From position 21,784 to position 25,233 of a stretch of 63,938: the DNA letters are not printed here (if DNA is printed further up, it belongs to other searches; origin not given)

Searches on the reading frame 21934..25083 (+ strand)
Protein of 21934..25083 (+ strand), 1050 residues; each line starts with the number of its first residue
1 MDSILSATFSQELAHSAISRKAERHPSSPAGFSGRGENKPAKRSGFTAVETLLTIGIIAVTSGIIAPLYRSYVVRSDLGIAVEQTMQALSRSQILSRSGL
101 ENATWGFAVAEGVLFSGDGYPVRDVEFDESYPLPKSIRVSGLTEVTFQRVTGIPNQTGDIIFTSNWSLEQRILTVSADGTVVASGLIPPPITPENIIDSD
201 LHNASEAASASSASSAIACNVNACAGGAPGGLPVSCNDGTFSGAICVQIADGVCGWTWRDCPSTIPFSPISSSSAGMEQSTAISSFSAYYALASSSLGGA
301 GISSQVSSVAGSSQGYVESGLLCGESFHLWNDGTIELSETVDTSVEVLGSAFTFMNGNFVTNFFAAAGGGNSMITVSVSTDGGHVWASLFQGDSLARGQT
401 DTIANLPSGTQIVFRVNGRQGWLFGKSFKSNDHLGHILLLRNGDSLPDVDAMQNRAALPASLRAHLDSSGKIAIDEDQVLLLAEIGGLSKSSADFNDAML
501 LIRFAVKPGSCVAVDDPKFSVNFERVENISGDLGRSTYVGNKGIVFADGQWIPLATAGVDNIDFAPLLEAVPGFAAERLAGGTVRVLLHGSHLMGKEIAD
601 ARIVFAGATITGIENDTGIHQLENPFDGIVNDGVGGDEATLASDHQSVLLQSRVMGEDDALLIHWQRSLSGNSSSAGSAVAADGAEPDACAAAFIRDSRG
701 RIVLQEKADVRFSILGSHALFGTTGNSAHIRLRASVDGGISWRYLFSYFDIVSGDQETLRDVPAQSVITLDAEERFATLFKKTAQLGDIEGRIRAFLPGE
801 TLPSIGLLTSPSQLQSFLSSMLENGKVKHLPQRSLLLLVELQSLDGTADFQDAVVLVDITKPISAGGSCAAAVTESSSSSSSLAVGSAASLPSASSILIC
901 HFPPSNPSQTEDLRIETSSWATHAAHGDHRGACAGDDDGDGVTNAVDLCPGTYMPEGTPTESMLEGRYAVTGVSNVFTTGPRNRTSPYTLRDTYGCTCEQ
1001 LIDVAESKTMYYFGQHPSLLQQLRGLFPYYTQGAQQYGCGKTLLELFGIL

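Call 80: search_protein_families(library=pfam, proteins=[window:21934-25083:+], max_evalue=0.001)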
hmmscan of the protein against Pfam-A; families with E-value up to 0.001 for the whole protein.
window:21934-25083:+ (1050 aa): 1 family
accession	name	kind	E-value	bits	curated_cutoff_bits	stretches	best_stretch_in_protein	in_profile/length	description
PF02412.23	TSP_3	-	0.00076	19.6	25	0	930-951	8-30/36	Thrombospondin type 3 repeat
